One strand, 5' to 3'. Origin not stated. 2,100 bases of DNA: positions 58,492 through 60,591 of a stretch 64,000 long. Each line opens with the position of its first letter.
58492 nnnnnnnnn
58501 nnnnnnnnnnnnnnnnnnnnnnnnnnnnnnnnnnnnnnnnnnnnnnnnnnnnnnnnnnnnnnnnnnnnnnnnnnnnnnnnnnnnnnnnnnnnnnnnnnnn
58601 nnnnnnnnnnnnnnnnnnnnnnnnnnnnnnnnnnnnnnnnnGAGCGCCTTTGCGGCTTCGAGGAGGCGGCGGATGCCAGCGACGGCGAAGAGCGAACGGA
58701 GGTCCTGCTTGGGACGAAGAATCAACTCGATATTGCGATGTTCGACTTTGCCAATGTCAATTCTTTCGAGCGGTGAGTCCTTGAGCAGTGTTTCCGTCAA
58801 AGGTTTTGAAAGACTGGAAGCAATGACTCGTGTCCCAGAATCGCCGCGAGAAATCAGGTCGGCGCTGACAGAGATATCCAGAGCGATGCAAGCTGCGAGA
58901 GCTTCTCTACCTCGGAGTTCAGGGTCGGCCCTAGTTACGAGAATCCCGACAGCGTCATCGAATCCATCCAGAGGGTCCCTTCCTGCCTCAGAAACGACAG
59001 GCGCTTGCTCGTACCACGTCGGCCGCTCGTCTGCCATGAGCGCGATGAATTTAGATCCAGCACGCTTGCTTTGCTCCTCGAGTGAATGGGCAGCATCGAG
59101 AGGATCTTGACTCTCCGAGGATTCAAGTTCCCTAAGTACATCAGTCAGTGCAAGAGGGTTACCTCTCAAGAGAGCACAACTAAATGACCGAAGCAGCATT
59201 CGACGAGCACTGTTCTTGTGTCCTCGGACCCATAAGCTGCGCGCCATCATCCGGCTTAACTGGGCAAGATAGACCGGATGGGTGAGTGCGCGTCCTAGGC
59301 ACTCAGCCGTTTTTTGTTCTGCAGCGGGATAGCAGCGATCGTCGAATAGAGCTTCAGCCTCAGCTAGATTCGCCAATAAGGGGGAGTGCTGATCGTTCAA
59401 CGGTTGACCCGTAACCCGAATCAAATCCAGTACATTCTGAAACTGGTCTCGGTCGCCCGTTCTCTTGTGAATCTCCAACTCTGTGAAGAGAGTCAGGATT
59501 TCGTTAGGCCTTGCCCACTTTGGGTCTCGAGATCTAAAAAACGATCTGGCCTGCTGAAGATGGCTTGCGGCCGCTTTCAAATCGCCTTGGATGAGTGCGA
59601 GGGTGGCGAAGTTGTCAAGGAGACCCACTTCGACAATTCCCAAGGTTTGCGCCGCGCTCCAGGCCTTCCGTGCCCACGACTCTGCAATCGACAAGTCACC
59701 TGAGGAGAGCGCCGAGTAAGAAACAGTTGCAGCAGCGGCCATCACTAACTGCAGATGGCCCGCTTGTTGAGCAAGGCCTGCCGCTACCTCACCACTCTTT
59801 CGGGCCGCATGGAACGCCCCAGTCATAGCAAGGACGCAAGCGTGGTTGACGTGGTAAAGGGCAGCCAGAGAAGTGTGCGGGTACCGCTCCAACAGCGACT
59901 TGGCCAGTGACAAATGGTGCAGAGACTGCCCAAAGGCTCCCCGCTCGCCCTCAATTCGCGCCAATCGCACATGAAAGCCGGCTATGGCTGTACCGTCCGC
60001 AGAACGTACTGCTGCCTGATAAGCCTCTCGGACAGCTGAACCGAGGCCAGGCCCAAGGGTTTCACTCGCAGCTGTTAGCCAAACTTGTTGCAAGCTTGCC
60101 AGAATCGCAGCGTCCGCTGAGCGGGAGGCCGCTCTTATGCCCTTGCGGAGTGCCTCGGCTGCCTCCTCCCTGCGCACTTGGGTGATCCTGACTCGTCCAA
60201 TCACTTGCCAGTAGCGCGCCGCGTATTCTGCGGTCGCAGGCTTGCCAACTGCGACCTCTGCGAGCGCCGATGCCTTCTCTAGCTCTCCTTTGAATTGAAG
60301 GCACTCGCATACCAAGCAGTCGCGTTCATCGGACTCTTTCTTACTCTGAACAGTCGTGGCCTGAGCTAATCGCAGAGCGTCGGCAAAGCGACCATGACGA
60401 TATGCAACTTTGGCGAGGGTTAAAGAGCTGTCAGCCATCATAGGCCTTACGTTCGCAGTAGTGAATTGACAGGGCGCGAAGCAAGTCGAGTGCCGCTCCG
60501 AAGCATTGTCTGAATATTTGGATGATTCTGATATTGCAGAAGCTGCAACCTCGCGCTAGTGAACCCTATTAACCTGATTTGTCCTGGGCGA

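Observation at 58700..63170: About 4.5 kb low-GC segment whose two edges fall inside ORFs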

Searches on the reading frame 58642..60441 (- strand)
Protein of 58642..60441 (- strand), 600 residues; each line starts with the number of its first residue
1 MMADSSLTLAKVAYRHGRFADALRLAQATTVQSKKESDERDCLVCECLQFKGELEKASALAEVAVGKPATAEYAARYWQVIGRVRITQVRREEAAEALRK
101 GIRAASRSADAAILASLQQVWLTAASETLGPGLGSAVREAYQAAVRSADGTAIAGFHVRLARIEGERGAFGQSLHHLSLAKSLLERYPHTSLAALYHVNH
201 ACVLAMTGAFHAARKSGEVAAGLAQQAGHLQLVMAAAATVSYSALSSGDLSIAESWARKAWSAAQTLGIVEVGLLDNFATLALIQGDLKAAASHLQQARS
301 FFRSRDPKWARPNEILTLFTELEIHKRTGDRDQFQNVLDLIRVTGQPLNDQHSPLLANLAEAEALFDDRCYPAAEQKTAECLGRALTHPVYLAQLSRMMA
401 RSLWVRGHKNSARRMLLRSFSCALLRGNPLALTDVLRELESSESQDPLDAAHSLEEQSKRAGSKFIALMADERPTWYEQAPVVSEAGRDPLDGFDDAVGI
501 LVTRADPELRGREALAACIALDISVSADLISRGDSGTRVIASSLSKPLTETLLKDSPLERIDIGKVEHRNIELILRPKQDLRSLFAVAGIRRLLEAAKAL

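Call 23: find_related_loci(query=A1, collection=genome_contigs, flank=10000)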
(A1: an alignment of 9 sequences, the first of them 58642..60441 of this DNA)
Query A1 (600 aa) in genome_contigs; peptide patterns used: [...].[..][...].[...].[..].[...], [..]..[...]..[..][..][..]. (x = any residue, [..] = any of these).
37 stretches matched a pattern; 2 encode a relative of the query (tblastn E <= 1e-3); 2 distinct loci.
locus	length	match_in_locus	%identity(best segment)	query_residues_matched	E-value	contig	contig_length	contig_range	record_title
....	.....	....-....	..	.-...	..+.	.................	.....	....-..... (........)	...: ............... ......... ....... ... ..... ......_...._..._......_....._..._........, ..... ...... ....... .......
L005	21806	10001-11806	47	2-600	1e-154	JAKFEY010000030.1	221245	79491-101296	MAG: Vicinamibacterales bacterium isolate LC085 contig-124_24, whole genome shotgun sequence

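Call 24: find_related_loci(query=A1, collection=metagenome_contigs, flank=10000)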
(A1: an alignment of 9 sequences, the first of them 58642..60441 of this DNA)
Query A1 (600 aa) in metagenome_contigs; peptide patterns used: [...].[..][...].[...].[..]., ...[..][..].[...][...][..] (x = any residue, [..] = any of these).
600 stretches matched a pattern, but none encodes a relative of the query by tblastn (E <= 1e-3).

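Call 83: predict_structure(alignment_id=A1)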
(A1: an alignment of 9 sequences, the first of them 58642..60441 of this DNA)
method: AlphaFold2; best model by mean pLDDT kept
length: 600 residues; sequences in the alignment: 9
mean_pLDDT: 87.5   pTM: 0.82
mean pLDDT of the five models: 87.5, 87.5, 87.1, 86.7, 83.8
residues with pLDDT >= 90: 313; 70-90: 238; 50-70: 41; < 50: 8
segments of 3 or more residues with pLDDT < 50: 1-3, 496-500
pLDDT, mean of each block of 10 residues (from residue 1): 72 97 96 92 97 96 92 97 92 94 94 95 86 91 95 97 85 94 96 97 87 96 98 96 91 96 92 91 93 92 69 81 91 93 80 87 93 93 72 89 89 88 80 90 71 85 89 86 77 55 72 87 88 85 67 70 87 89 86 76
secondary structure, 60 per line:
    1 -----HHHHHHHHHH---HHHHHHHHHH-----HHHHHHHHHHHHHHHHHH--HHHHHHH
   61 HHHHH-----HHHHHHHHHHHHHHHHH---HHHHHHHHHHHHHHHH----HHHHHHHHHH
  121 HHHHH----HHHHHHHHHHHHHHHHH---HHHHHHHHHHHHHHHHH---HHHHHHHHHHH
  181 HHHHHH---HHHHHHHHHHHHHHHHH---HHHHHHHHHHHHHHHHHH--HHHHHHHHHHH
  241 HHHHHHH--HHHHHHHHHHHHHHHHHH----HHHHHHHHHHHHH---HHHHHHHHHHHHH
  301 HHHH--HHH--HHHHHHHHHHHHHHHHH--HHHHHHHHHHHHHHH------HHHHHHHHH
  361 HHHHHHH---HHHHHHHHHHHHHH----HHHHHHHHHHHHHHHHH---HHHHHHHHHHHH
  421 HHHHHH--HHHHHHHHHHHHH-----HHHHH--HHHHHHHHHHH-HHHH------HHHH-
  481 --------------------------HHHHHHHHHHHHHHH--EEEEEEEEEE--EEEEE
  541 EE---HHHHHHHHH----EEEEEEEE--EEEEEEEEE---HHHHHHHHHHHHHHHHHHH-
elements in order: H6-15 H19-28 H34-51 H54-65 H71-87 H91-106 H111-125 H130-146 H150-166 H170-186 H190-206 H210-227 H230-247 H250-267 H272-284 H288-304 H312-328 H331-345 H352-367 H371-384 H389-405 H409-426 H429-441 H447-451 H454-464 H466-469 H476-479 H507-521 E524-533 E536-542 H546-554 E559-566 E569-577 H581-599

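Call 85: fold_search(model_id=the predicted structure, library=pdb)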
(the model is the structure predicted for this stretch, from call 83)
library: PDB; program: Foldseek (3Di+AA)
matches with E <= 10: 1487; with E <= 0.001: 172
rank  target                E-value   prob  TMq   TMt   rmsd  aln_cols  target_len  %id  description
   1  7t7t_A                1.7e-07  1.00  0.39  0.49  19.0       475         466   14  Structure of TSK/BRU1 bound to histone H3.1 (released 2022-03-30)
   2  8dtf_A                7.7e-07  1.00  0.23  0.18  18.1       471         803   15  Cryo-EM structure of the full length Arabidopsis SPY with complete TPRs (released 2023-03-08)
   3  9rtt_Q                2.2e-06  1.00  0.25  0.18  27.1       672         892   11  Activated Elongation Complex with IWS1 and ELOF1 (released 2025-09-03)
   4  7t7t_B                2.5e-06  1.00  0.34  0.45  17.2       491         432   14  Structure of TSK/BRU1 bound to histone H3.1 (released 2022-03-30)
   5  1w3b_A                3.2e-06  1.00  0.35  0.51  11.0       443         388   17  The superhelical TPR domain of O-linked GlcNAc transferase reveals structural similarities to importin alpha. (released 2004-09-09)
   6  8bbg_D                3.3e-06  1.00  0.29  0.16  20.0       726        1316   11  Structure of the IFT-A complex; anterograde IFT-A train model (released 2022-12-21)
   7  9hvq_Q                3.6e-06  1.00  0.31  0.23  19.0       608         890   13  Structure of the transcribing Pol II-DSIF-PAF-SPT6-RECQL5 complex (released 2025-07-16)
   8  8fgw_D                4.6e-06  1.00  0.25  0.14  20.0       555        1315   12  Human IFT-A complex structures provide molecular insights into ciliary transport (released 2023-02-22)
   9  8dtg_A                5.9e-06  1.00  0.24  0.19  18.3       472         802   16  Cryo-EM structure of Arabidopsis SPY alternative conformation 1 (released 2023-03-08)
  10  9gaw_J                6.4e-06  1.00  0.38  0.44   9.2       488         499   14  High-resolution structure of the Anaphase-promoting complex/cyclosome (APC/C) bound to co-activator Cdh1 (released 2024-08-14)
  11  7y4i_A                6.9e-06  1.00  0.22  0.17  18.0       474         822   15  Crystal structure of SPINDLY in complex with GDP (released 2022-12-07)
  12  8a3t_F                7.8e-06  1.00  0.30  0.34  12.4       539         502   13  S. cerevisiae APC/C-Cdh1 complex (released 2022-08-31)
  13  9hn0_B                1.1e-05  1.00  0.43  0.18  12.3       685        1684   13  Cryo-EM structure of human separase bound to SCC1 (310-550 aa) (released 2025-09-03)
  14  8chy                  1.1e-05  1.00  0.23  0.45  10.9       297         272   17  Crystal structure of an 8-repeat consensus TPR superhelix with Zinc. (released 2024-02-21)
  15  8bbe_D                1.2e-05  1.00  0.26  0.25  18.8       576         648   13  Structure of the IFT-A complex; IFT-A2 module (released 2022-12-21)
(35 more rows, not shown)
